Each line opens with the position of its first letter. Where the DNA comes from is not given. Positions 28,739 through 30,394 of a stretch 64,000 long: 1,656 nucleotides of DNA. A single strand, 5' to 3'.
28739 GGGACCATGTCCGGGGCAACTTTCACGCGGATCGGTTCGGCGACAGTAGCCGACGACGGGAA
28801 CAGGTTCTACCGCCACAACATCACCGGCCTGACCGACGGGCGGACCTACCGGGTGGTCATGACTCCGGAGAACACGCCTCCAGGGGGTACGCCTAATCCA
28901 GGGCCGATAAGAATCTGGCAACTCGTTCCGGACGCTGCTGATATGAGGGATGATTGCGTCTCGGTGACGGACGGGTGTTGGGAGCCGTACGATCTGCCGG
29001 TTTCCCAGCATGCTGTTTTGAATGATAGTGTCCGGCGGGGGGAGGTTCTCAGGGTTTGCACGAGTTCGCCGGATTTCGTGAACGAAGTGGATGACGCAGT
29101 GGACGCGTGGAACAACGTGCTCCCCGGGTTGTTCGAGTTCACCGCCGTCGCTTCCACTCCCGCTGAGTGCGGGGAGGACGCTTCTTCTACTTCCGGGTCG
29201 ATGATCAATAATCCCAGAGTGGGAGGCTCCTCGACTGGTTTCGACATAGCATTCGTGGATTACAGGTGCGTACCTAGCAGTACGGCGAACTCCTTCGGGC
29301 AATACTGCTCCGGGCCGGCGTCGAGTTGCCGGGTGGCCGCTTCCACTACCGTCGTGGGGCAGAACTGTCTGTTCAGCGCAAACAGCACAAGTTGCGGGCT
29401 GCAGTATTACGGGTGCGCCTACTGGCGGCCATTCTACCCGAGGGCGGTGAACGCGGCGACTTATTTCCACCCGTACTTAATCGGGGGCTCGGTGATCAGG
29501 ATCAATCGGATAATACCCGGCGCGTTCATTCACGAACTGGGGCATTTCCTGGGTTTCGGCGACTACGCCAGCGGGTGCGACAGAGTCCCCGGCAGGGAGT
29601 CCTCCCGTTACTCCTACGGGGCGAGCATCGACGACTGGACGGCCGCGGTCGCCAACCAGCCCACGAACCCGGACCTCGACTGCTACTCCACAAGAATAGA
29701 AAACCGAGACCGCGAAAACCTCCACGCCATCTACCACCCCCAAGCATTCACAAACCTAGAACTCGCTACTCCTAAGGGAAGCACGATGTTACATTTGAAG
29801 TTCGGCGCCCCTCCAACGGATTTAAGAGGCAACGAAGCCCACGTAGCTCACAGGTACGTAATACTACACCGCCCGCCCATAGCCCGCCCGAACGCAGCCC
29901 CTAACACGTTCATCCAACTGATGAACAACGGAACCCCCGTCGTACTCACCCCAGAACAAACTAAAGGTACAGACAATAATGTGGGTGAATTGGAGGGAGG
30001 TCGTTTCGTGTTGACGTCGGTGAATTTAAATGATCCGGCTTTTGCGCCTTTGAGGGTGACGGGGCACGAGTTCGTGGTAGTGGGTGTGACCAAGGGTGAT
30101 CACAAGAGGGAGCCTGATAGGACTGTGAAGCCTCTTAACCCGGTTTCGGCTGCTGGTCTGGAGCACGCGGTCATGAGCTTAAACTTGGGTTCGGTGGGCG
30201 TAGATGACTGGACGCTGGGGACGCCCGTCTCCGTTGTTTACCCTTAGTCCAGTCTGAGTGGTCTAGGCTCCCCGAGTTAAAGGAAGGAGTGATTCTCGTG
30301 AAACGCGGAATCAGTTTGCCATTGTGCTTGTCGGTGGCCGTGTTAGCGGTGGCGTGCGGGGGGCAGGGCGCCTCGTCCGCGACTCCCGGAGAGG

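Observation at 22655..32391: Three consecutive exported-protein genes downstream of tRNA-Thr form a candidate uncharacterised cell-surface module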

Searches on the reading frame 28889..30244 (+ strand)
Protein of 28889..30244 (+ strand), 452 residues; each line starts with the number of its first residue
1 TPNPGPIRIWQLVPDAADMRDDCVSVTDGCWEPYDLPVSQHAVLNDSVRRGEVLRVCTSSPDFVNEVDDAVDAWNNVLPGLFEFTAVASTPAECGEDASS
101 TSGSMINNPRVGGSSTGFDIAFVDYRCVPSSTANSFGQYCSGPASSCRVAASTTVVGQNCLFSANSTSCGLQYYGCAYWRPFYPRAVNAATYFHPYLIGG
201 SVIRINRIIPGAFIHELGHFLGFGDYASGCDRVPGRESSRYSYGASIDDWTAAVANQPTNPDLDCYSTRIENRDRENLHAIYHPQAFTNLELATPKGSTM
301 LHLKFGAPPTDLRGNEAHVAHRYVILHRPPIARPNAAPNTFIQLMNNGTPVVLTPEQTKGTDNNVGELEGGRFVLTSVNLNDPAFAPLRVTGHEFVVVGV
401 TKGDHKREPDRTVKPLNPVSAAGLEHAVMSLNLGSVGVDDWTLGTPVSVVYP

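Call 28: find_homologous_proteins(query=window:28889-30244:+)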
Query seq(452 aa) (452 aa): 2 proteins with E <= 0.001 among 8000 candidates.
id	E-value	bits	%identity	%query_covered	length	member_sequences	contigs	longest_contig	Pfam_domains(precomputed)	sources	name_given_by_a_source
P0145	3.8e-54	203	49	53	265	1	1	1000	-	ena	-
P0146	7.5e-7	47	26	55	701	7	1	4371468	PF00041.28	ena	-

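Call 37: search_protein_representatives(protein=window:28889-30244:+)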
Query: 452 residues. Proteins with E-value up to 0.001 (for the whole library): 44; up to 1e-10: 21; up to 1e-30: 9. The best 44 are listed.
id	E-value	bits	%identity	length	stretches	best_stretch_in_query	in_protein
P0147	3.1e-192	656.2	70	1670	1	3-452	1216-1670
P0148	1.7e-132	459.2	60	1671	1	26-452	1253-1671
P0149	1.2e-65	238.8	43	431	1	36-449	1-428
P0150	1.7e-63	231.7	40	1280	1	28-450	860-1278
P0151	2.5e-63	231.2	44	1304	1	20-451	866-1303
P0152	3.5e-50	187.8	56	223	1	248-449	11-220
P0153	4.7e-38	147.8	45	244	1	221-452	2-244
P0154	9.7e-38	146.8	33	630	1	27-363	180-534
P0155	5.0e-36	141.2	41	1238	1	26-446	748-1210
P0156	4.2e-28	115.1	64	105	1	348-451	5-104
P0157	2.8e-27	112.4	60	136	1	326-452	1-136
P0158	6.5e-25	104.5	35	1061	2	197-448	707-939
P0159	7.3e-24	101.1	38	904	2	28-289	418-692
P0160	2.7e-22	95.9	94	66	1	402-452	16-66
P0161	8.2e-21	91.0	44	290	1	212-447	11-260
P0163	6.3e-18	81.5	66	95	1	372-452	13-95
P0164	1.0e-17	80.8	71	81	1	395-452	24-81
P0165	3.5e-16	75.7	64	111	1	373-452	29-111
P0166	2.9e-15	72.7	90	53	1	406-447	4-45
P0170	1.7e-08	50.4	69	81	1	390-446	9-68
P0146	2.4e-07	46.6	33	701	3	162-329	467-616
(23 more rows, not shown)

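Call 40: search_protein_families(library=pfam, proteins=[P0147, P0148, P0150, P0151, P0154, P0155, P0158, P0146], max_evalue=0.001)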
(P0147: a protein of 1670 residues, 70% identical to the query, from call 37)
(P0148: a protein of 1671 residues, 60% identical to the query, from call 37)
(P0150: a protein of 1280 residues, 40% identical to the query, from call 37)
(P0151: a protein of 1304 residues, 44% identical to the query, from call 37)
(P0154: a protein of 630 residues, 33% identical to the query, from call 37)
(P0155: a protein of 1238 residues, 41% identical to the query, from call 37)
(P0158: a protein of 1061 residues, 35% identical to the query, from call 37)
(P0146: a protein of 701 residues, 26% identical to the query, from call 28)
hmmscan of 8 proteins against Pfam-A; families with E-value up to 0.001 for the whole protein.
P0147 (1670 aa): 2 families
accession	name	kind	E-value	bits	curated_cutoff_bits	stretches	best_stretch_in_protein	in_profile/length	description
PF00041.27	fn3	-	3.3e-41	139.8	25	3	170-248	3-75/84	Fibronectin type III domain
PF25059.1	FN3_DSCAM-DSCAML_C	-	2.8e-15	56.8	39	0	490-525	39-74/89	DSCAM/DSCAML C-terminal Fn3-like domain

P0148 (1671 aa): 2 families
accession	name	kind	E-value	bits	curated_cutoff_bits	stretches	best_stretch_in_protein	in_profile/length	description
PF00041.27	fn3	-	1.2e-38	131.6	25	3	150-232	2-78/84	Fibronectin type III domain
PF25059.1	FN3_DSCAM-DSCAML_C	-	4.3e-19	69.1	39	0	172-225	14-67/89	DSCAM/DSCAML C-terminal Fn3-like domain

P0150 (1280 aa): 3 families
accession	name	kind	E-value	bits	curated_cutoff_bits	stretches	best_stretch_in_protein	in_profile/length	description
PF00041.27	fn3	-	1.1e-25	90.1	25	2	749-834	3-72/84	Fibronectin type III domain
PF25059.1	FN3_DSCAM-DSCAML_C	-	1.4e-15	57.8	39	1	774-837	15-71/89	DSCAM/DSCAML C-terminal Fn3-like domain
PF16656.11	Pur_ac_phosph_N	-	0.00095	20.1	30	0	760-833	11-83/93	Purple acid Phosphatase, N-terminal domain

P0151 (1304 aa): 4 families
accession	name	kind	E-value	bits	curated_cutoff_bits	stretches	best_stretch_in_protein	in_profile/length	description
PF00041.27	fn3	-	5.7e-35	119.8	25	3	765-850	3-72/84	Fibronectin type III domain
PF25059.1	FN3_DSCAM-DSCAML_C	-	6.7e-18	65.3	39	1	790-855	15-73/89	DSCAM/DSCAML C-terminal Fn3-like domain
PF16656.11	Pur_ac_phosph_N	-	2.6e-07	31.6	30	0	765-853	1-84/93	Purple acid Phosphatase, N-terminal domain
PF13688.12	Reprolysin_5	-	0.00067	20.4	27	1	988-1071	87-161/196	Metallo-peptidase family M12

P0154 (630 aa): 0 families

P0155 (1238 aa): 1 family
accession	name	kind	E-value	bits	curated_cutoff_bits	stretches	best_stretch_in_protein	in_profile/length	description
PF00041.27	fn3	-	3.6e-05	24.3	25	1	636-732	12-80/84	Fibronectin type III domain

P0158 (1061 aa): 1 family
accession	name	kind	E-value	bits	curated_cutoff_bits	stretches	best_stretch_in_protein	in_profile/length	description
PF04151.21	PPC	-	0.00012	23.4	25.9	1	229-293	3-68/70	Bacterial pre-peptidase C-terminal domain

P0146 (701 aa): 1 family
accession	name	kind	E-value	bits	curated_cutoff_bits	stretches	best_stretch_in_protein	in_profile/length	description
PF00041.27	fn3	-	1.6e-06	28.7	25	1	51-131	2-81/84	Fibronectin type III domain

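Call 44: search_solved_structures(query=A1, max_evalue=1, show_alignments=2)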
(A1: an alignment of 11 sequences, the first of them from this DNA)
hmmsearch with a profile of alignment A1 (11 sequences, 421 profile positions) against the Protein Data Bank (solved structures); distinct sequences matched with E-value up to 1: 37.
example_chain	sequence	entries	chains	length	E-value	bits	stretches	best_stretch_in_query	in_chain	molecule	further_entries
1wni_A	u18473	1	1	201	0.0052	19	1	127-225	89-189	Trimerelysin II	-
4hx3_A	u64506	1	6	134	0.0097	18.1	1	177-201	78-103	Extracellular small neutral protease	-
1c7k_A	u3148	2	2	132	0.01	18.1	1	177-200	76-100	ZINC ENDOPROTEASE | ZINC PROTEASE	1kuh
4j4m_A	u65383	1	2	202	0.01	18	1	127-229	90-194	zinc-dependent metalloproteinase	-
3gbo_A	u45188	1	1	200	0.032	16.4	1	159-207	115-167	Zinc metalloproteinase BmooMPalfa-I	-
4q1l_A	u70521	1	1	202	0.039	16.1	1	173-218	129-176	Snake venom metalloproteinase leucurolysin-A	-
4i35_A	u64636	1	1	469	0.065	15.4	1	166-218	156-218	Serralysin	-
5d7w_A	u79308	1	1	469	0.065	15.4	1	166-218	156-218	Serralysin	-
1smp_A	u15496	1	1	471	0.066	15.4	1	166-218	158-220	SERRATIA METALLO PROTEINASE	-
1kug_A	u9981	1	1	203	0.089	14.9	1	145-218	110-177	metalloproteinase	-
1af0_A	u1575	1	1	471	0.093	14.9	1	166-217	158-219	SERRATIA PROTEASE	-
3b8z_A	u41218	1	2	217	0.093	14.9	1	179-241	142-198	protein ADAMTS-5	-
3ljt_A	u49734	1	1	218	0.094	14.9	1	179-241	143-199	A disintegrin and metalloproteinase with thrombospondin motifs 5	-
3hy7_A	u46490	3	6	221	0.096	14.8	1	179-241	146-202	A disintegrin and metalloproteinase with thrombospondin motifs 5 | Catalytic Domain of ADAMTS-5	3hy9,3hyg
6yjm_A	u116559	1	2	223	0.1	14.8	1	179-241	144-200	A disintegrin and metalloproteinase with thrombospondin motifs 5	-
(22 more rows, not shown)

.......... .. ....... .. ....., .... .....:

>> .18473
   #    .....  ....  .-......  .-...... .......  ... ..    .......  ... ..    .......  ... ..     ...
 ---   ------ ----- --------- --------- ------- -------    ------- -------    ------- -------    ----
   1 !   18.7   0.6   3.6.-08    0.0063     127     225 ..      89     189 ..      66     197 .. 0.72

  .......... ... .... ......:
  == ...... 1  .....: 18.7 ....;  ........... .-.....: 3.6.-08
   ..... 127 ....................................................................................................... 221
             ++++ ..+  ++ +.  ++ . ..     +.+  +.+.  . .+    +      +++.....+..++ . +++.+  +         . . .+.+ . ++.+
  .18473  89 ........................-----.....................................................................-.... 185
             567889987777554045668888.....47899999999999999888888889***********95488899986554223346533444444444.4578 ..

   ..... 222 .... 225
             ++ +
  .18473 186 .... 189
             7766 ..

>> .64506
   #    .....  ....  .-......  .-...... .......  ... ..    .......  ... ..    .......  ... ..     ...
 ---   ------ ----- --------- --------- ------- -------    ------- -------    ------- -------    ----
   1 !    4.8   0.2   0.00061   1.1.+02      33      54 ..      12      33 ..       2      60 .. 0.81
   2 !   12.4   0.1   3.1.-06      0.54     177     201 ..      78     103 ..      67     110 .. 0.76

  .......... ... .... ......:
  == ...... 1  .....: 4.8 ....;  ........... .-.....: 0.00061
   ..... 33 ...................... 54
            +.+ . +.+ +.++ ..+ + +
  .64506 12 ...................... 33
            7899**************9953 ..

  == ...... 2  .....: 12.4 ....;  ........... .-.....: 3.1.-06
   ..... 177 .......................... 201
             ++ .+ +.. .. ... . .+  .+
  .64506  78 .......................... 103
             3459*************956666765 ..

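Call 45: find_encoding_contigs(protein=P0147, flank=10000, max_places=4)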
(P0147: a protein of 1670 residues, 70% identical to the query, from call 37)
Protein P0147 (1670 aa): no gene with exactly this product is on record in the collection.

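Call 46: find_encoding_contigs(protein=P0148, flank=10000, max_places=4)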
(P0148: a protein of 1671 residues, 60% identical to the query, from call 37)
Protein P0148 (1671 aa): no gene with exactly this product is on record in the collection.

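Call 47: find_encoding_contigs(protein=P0146, flank=10000, max_places=3)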
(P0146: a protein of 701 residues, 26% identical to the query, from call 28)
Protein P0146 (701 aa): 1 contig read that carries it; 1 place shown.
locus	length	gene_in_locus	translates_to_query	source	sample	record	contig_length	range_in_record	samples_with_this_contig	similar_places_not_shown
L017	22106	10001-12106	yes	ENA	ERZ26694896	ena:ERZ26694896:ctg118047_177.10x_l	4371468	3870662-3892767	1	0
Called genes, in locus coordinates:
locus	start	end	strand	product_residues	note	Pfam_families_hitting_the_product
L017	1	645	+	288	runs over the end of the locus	PF04909:Amidohydro_2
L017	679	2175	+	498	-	PF07364:DUF1485, PF07171:MlrC_C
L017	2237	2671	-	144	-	PF01850:PIN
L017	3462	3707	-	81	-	-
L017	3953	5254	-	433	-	PF01168:Ala_racemase_N, PF14031:D-ser_dehydrat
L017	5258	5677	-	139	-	PF01042:Ribonuc_L-PSP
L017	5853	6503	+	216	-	PF03737:RraA-like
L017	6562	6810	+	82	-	PF00364:Biotin_lipoyl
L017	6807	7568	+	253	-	PF00106:adh_short, PF01370:Epimerase, PF08659:KR, PF13561:adh_short_C2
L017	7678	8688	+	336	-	PF00676:E1_dh, PF02775:TPP_enzyme_C (weak)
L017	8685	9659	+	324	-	PF02779:Transket_pyr, PF02780:Transketolase_C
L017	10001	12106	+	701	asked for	PF00041:fn3 (weak)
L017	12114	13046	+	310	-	PF00041:fn3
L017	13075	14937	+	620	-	PF13540:RCC1_2 (weak), PF25390:WD40_RLD (weak), PF13540:RCC1_2 (weak)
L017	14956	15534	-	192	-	-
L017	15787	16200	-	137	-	PF00501:AMP-binding (weak)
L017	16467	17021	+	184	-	PF04545:Sigma70_r4 (faint)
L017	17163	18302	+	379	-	-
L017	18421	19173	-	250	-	PF01177:Asp_Glu_race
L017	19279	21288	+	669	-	PF00724:Oxidored_FMN, PF00070:Pyr_redox (faint), PF00890:FAD_binding_2, PF01134:GIDA (weak), PF03486:HI0933_like (weak), PF07992:Pyr_redox_2, PF12831:FAD_oxidored, PF13450:NAD_binding_8, +1 more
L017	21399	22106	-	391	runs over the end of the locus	PF04909:Amidohydro_2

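Call 49: predict_structure(alignment_id=A1)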
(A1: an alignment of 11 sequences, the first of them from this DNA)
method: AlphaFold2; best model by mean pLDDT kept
length: 452 residues; sequences in the alignment: 11
mean_pLDDT: 59.4   pTM: 0.61
mean pLDDT of the five models: 59.4, 56.2, 55.6, 52.5, 51.0
residues with pLDDT >= 90: 18; 70-90: 149; 50-70: 129; < 50: 156
segments of 3 or more residues with pLDDT < 50: 1-42, 99-115, 147-150, 161-200, 223-267, 360-362
pLDDT, mean of each block of 10 residues (from residue 1): 29 24 35 42 59 76 81 77 81 60 42 52 63 61 52 54 39 35 30 38 51 61 41 33 33 36 43 60 72 80 77 55 87 81 88 65 52 77 88 88 56 69 81 79 86 86
secondary structure, 60 per line:
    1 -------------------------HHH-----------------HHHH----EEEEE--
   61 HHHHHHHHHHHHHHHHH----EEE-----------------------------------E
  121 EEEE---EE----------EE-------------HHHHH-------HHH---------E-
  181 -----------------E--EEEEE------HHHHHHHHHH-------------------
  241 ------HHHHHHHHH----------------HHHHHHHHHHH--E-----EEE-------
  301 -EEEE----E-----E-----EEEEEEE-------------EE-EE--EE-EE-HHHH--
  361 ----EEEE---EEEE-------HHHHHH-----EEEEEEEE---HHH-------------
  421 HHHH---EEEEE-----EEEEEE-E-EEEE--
elements in order: H46-49 E54-58 H61-77 E82-84 E120-124 H155-159 E201-205 H212-221 H247-255 H272-282 E291-293 E302-305 E322-328 H355-358 E365-368 E372-375 H383-388 E394-401 H421-424 E428-432 E438-443 E447-450

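Call 52: find_related_loci(query=A1, collection=metagenome_contigs, flank=10000)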
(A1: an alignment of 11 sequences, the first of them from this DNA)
Query A1 (452 aa) in metagenome_contigs; peptide patterns used: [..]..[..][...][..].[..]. (x = any residue, [..] = any of these).
129 stretches matched a pattern, but none encodes a relative of the query by tblastn (E <= 1e-3).

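Call 56: fold_search(model_id=the predicted structure, library=pdb)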
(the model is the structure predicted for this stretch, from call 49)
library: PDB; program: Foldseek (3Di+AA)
matches with E <= 10: 410; with E <= 0.001: 0
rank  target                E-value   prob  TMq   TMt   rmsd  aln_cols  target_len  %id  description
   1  4lm8                  1.5e-01  0.15  0.16  0.12  15.5       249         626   12  Crystal structure of the outer membrane decaheme cytochrome MtrC (released 2015-02-11)
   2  4y5v_C                1.8e-01  0.23  0.13  0.24  10.7       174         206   14  Diabody 305 complex with EpoR (released 2015-04-29)
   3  2mzh_MODEL_1_A        1.9e-01  0.18  0.15  0.25  16.2       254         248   12  NMR Solution Structure of the PRO Form of Human Matrilysin (proMMP-7) in Complex with Zwitterionic Membrane (released 2015-11-18)
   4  8qbz                  2.6e-01  0.20  0.16  0.12   9.0       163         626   12  Crystal structure of the outer membrane decaheme cytochrome MtrC (E344Boc-Lys) (released 2024-09-04)
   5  3hvd_G                2.9e-01  0.20  0.15  0.13   9.9       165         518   11  The Protective Antigen Component of Anthrax Toxin Forms Functional Octameric Complexes (released 2009-08-25)
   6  3q8b                  3.1e-01  0.16  0.18  0.13  10.3       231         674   11  Crystal structure of WT Protective Antigen (pH 9.0) (released 2012-02-15)
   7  3trh_G                3.3e-01  0.25  0.10  0.23   5.7        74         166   14  Structure of a phosphoribosylaminoimidazole carboxylase catalytic subunit (purE) from Coxiella burnetii (released 2011-09-28)
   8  9nmt_A                3.3e-01  0.13  0.14  0.19   8.8       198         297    8  ML418 bound inwardly rectifying potassium channel Kir7.1 R162Q mutant (released 2026-01-28)
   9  5urm_A                3.3e-01  0.04  0.11  0.04  16.3       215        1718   10  Crystal structure of human BRR2 in complex with T-1206548 (released 2017-07-19)
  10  3hvd_E                3.5e-01  0.18  0.15  0.13   9.9       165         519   11  The Protective Antigen Component of Anthrax Toxin Forms Functional Octameric Complexes (released 2009-08-25)
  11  3q8f                  3.5e-01  0.12  0.14  0.10  12.1       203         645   11  Crystal structure of 2-Fluorohistine labeled Protective Antigen (pH 5.8) (released 2012-02-15)
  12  1tzo_A                4.0e-01  0.15  0.14  0.12   9.7       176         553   12  Crystal Structure of the Anthrax Toxin Protective Antigen Heptameric Prepore (released 2004-08-17)
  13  8qc9                  4.2e-01  0.14  0.16  0.12  11.6       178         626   14  Crystal structure of the outer membrane decaheme cytochrome MtrC (A293Boc-Lys) (released 2024-09-04)
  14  3trh_I                4.7e-01  0.23  0.10  0.24   5.2        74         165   14  Structure of a phosphoribosylaminoimidazole carboxylase catalytic subunit (purE) from Coxiella burnetii (released 2011-09-28)
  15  3hvd_C                4.7e-01  0.16  0.15  0.13   9.9       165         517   11  The Protective Antigen Component of Anthrax Toxin Forms Functional Octameric Complexes (released 2009-08-25)
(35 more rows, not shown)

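Call 80: search_protein_families(library=pfam, alignment_id=A1, max_evalue=1)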
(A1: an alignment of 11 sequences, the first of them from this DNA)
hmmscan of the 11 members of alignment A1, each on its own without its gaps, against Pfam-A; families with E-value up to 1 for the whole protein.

A. member 1, seq(452 aa): 2 families
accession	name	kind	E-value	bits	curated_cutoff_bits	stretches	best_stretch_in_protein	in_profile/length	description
PF10462.15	Peptidase_M66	-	0.23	10.8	20.6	1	208-233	191-216/306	Peptidase M66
PF12044.14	Metallopep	-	0.26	10.3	27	1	208-227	313-332/427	Putative peptidase family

B. families by the number of members that match (of 11 scanned): 12 families
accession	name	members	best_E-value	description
PF13582.12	Reprolysin_3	6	0.0045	Metallo-peptidase family M12B Reprolysin-like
PF13688.12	Reprolysin_5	4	0.00013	Metallo-peptidase family M12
PF05572.19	Peptidase_M43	3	0.00023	Pregnancy-associated plasma protein-A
PF02031.22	Peptidase_M7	2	0.0051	Streptomyces extracellular neutral proteinase (M7) family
PF10462.15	Peptidase_M66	2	0.015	Peptidase M66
PF05547.17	Peptidase_M6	1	0.041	Immune inhibitor A peptidase M6, catalytic domain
PF16368.10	CEBP1_N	1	0.065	Cytoplasmic polyadenylation element-binding protein 1 N-terminus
PF00413.30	Peptidase_M10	1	0.21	Matrixin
PF13583.11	Reprolysin_4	1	0.22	Metallo-peptidase family M12B Reprolysin-like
PF12044.14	Metallopep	1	0.26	Putative peptidase family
PF17254.7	DUF5321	1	0.3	Family of unknown function (DUF5321)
PF01421.25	Reprolysin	1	0.34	Reprolysin (M12B) family zinc metalloprotease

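Call 95: list_cluster_members(proteins=[P0156, P0157, P0160, P0163, P0164, P0165, P0166, P0170, P0152, P0153])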
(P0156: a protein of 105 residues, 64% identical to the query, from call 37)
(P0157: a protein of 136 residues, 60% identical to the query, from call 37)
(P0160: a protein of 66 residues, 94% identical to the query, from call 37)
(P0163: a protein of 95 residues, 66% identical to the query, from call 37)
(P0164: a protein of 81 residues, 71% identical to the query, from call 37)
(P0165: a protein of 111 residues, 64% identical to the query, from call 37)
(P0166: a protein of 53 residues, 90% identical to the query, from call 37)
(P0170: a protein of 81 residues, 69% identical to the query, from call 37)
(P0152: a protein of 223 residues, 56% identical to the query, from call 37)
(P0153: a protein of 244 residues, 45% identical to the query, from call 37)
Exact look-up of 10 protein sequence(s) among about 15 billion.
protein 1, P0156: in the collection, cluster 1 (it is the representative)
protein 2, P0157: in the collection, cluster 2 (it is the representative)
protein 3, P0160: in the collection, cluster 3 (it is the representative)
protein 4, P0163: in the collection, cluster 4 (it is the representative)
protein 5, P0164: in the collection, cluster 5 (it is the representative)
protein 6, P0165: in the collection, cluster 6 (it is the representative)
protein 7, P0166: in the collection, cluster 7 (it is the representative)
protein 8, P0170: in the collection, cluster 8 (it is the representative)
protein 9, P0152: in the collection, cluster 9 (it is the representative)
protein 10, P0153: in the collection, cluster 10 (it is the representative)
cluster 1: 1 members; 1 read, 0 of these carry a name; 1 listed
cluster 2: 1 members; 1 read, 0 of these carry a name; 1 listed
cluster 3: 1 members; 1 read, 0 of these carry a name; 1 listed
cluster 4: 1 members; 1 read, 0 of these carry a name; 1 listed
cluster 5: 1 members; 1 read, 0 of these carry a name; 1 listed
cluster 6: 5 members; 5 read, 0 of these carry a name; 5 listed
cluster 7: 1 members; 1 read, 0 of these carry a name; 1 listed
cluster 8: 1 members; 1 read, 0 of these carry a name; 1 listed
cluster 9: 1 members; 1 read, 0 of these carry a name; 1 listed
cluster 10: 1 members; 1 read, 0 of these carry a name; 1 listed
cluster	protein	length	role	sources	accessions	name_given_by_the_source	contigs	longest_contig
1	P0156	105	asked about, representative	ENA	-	-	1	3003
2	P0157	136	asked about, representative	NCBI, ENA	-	-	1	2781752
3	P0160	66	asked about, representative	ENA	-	-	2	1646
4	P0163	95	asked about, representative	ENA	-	-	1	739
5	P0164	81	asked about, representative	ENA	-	-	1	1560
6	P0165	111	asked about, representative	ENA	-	-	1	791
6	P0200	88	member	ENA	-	-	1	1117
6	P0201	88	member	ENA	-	-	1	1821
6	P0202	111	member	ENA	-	-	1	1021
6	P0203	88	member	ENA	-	-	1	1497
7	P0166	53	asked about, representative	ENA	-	-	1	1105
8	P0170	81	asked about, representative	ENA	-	-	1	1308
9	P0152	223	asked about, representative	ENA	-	-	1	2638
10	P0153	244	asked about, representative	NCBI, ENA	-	-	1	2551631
